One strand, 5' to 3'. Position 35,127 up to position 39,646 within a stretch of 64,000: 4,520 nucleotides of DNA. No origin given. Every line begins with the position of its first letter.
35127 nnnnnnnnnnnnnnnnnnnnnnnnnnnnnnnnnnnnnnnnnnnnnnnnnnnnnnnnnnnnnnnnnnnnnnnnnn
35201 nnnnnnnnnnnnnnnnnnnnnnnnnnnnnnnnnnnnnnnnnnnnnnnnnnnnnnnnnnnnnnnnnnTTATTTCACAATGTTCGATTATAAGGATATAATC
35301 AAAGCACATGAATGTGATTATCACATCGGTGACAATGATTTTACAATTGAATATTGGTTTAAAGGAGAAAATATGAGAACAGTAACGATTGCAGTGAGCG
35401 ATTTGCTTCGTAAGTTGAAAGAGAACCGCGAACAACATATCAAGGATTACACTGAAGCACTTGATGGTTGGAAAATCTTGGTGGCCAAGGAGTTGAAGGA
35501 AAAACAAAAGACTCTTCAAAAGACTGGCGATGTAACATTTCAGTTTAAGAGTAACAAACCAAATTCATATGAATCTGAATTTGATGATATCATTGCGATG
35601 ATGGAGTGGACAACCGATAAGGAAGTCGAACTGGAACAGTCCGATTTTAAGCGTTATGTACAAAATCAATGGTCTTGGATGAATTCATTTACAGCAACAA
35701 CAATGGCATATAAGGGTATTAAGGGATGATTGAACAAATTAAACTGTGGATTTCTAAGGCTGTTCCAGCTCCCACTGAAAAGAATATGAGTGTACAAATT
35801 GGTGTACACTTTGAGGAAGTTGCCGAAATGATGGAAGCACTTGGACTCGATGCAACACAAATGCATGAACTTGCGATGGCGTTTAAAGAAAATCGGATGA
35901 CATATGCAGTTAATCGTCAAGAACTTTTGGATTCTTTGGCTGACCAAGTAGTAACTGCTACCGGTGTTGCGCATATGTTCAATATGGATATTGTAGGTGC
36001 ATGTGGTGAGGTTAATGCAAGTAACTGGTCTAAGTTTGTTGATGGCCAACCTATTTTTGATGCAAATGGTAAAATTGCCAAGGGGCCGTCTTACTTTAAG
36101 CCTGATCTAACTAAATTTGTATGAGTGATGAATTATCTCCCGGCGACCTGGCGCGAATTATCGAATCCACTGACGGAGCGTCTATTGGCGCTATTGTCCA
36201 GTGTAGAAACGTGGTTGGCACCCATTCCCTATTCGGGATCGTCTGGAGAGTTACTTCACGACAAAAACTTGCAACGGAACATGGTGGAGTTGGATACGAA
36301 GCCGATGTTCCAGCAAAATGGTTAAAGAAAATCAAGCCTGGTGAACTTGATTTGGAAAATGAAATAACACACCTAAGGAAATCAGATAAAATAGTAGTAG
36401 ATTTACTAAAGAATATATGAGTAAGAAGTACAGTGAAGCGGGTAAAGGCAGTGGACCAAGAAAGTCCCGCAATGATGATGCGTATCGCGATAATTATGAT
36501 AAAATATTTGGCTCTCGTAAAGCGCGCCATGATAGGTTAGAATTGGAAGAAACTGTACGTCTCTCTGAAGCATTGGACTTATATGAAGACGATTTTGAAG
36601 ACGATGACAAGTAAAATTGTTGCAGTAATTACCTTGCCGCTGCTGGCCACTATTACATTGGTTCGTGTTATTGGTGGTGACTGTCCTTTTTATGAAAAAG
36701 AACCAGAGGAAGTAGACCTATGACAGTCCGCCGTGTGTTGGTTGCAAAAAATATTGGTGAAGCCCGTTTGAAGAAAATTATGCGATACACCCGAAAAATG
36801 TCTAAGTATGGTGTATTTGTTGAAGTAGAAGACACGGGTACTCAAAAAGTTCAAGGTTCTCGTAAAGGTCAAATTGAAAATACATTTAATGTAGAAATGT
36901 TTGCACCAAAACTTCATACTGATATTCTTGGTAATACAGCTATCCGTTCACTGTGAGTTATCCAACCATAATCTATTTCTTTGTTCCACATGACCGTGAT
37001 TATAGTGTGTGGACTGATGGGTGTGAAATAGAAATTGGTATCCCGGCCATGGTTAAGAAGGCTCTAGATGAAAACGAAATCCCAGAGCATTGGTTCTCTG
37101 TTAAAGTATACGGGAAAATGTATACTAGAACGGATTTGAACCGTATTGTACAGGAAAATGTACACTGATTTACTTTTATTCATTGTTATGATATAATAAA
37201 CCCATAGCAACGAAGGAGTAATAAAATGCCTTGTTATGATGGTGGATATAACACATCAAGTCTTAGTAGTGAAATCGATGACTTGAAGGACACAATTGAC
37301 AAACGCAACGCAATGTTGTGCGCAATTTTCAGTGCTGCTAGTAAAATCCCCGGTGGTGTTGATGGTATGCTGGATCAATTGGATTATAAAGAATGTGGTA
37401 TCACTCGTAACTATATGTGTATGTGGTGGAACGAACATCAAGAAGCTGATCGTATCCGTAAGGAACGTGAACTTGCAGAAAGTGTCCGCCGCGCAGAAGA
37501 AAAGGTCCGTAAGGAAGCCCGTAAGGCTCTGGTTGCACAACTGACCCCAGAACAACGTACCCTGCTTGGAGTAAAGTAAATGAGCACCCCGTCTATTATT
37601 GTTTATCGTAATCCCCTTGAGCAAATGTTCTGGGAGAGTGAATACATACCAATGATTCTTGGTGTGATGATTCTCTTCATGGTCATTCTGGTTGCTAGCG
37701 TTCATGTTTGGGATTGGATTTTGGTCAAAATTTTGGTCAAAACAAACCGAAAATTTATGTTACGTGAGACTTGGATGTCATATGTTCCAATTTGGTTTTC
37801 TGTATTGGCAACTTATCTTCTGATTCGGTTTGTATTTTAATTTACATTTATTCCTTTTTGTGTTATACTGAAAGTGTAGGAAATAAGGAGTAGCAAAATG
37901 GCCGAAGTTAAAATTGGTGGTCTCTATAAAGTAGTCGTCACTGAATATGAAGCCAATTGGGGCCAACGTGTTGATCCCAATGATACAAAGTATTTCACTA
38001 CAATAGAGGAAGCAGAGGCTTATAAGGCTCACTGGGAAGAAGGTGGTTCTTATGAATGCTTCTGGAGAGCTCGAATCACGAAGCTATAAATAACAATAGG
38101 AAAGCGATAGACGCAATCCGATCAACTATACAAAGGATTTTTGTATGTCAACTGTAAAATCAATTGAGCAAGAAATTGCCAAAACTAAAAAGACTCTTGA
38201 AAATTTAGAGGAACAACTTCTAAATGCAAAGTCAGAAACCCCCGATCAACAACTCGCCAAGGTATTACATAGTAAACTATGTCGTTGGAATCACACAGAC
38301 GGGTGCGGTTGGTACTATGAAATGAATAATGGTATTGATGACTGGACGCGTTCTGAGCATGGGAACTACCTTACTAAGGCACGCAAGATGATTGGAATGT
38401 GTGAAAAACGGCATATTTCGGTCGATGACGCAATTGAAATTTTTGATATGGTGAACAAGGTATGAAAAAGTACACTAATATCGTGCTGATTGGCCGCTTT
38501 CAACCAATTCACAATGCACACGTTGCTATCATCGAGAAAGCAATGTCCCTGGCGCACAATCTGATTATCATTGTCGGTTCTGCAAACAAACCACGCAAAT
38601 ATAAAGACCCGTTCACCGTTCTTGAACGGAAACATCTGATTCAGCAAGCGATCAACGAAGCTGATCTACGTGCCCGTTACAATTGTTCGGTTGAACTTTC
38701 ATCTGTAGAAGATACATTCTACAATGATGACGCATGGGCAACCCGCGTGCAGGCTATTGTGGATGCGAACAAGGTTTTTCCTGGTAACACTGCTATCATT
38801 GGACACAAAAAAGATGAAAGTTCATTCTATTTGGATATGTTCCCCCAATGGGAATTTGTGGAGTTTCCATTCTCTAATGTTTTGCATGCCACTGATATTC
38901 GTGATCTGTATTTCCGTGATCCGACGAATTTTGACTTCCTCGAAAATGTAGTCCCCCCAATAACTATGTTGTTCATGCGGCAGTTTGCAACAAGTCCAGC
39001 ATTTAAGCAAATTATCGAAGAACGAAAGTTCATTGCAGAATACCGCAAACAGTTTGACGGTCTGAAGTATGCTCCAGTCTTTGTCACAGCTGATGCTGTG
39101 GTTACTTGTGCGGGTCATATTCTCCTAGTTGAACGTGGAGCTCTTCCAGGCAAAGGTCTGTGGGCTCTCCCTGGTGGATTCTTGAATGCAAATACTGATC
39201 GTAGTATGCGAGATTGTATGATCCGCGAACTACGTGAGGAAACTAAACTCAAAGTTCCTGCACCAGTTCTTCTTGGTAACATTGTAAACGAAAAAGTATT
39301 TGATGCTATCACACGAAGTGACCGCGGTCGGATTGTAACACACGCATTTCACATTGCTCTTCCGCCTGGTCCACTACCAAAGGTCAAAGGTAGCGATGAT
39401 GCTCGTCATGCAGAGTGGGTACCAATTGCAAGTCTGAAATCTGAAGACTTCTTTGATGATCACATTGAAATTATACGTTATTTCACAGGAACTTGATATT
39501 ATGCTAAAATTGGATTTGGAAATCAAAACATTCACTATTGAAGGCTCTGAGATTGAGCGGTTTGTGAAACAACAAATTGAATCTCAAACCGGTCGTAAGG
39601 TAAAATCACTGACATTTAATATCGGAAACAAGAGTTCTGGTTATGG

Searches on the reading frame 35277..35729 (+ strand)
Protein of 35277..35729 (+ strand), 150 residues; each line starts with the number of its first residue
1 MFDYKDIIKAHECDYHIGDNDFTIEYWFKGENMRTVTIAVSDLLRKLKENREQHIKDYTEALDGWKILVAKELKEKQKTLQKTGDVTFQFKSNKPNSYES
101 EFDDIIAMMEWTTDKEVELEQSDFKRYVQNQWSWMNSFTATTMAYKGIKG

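Call 97: search_protein_families(library=phrogs, proteins=[window:35277-35729:+], max_evalue=0.00001)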
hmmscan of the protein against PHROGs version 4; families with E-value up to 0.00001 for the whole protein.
window:35277-35729:+ (150 aa): 1 family
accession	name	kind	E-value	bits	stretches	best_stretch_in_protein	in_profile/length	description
phrog_34511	-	unknown function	4.4e-26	92.7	1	32-150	5-123/126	-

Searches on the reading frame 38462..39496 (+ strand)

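Call 16: search_protein_families(library=phrogs, proteins=[window:38462-39496:+], max_evalue=0.00001)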
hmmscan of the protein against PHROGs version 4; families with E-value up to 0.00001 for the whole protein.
window:38462-39496:+ (344 aa): 3 families
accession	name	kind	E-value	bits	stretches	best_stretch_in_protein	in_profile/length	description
phrog_395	-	other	1.1e-75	256.8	1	1-343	8-372/373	cytidyltransferase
phrog_1198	-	other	5.8e-20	73.1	1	181-339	12-164/253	MutT/NUDIX hydrolase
phrog_3462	-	moron, auxiliary metabolic gene and host takeover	2e-07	31.6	1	8-148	6-148/346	nicotinamide-nucleotide adenylyltransferase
